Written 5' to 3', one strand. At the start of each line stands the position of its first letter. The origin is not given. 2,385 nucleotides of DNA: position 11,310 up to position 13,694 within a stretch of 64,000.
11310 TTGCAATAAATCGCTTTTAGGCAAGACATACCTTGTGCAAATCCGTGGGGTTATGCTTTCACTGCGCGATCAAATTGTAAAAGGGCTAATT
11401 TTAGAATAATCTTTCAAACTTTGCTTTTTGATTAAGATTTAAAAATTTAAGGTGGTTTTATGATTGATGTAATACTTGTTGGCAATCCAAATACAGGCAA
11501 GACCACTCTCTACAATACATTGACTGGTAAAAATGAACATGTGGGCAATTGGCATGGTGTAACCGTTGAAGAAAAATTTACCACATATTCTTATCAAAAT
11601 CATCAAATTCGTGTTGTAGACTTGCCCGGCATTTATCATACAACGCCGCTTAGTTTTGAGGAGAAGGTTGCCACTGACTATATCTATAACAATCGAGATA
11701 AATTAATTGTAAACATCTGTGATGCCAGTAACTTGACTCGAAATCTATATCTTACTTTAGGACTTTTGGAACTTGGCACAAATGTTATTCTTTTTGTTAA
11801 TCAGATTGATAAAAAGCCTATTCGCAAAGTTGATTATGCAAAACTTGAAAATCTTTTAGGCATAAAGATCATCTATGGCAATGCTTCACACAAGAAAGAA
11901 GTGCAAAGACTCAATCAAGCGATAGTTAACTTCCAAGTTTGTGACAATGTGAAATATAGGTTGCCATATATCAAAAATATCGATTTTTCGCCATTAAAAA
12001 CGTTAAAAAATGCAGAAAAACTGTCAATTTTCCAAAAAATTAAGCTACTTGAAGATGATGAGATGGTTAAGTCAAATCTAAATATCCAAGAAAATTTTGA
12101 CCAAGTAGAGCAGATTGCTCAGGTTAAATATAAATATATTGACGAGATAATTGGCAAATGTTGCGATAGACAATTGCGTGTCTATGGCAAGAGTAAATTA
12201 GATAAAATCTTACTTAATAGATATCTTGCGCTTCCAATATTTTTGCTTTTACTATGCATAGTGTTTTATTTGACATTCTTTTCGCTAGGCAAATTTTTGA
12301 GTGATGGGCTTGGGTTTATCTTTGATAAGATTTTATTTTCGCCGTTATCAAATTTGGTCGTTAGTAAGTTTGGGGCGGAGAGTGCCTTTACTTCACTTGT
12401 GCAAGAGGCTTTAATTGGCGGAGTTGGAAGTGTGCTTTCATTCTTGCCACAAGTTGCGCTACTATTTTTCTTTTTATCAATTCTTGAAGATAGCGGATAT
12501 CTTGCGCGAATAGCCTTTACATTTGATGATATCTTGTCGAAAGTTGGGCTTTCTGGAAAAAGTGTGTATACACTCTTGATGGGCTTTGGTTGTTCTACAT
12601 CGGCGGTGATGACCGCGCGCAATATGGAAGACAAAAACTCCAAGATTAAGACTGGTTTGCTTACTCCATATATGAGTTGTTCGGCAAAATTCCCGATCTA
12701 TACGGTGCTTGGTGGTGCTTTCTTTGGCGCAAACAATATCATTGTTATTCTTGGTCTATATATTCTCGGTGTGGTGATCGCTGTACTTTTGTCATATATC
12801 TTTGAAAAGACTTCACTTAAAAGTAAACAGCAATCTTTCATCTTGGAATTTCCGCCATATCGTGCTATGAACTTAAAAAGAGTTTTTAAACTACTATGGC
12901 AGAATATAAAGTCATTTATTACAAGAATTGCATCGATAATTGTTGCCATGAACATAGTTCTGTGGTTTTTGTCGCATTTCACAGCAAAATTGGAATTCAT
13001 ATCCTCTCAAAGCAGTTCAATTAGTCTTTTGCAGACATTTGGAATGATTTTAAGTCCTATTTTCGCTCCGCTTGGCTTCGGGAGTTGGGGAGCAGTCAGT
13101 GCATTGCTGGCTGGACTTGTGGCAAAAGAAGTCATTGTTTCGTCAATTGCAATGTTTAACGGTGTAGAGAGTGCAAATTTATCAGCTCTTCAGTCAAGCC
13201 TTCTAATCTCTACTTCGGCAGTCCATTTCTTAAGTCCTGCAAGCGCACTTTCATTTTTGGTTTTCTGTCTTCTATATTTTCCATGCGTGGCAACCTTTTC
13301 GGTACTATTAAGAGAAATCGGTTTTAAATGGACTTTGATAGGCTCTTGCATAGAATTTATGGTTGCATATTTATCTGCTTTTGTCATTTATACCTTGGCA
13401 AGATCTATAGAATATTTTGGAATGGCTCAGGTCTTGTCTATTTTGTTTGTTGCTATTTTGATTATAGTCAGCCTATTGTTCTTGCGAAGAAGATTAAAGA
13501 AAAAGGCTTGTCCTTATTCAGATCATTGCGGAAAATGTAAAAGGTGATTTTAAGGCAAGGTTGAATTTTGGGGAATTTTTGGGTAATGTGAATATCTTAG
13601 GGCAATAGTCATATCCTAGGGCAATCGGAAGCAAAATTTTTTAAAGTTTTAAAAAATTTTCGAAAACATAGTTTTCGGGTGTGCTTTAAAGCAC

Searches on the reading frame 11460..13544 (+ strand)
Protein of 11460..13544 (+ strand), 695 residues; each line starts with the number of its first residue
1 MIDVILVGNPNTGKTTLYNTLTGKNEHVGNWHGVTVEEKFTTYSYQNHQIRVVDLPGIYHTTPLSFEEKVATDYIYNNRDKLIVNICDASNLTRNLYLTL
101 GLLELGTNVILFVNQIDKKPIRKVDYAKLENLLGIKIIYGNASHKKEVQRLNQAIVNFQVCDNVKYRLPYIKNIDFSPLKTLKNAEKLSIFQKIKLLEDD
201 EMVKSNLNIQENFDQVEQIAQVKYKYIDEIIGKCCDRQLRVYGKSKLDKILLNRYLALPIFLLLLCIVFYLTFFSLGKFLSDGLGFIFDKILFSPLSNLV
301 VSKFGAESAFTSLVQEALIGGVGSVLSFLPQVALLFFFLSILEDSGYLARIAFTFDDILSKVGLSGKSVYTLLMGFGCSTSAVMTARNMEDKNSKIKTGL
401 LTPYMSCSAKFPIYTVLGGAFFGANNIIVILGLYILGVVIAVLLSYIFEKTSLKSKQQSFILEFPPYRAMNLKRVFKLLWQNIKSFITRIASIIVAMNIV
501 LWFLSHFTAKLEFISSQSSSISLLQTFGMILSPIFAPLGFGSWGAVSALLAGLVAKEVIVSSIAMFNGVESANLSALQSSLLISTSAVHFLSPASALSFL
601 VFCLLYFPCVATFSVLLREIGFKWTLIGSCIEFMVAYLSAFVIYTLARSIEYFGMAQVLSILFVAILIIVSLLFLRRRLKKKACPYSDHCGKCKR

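Call 71: search_protein_families(library=ncbifam, proteins=[window:11460-13544:+], max_evalue=1e-10)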
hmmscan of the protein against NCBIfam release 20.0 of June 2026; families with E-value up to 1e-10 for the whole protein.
window:11460-13544:+ (695 aa): 3 families
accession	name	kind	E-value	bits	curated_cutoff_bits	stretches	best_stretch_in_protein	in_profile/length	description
TIGR00437.1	feoB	equivalog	2.8e-158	528.3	315.65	1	8-619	1-594/594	ferrous iron transport protein B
NF007105.0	PRK09554.1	equivalog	2.1e-112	376.7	683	1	4-570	6-595/772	Fe(2+) transporter permease subunit FeoB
TIGR03594.1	GTPase_EngA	equivalog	1.1e-14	54.3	306.7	1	4-158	3-159/432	ribosome biogenesis GTPase Der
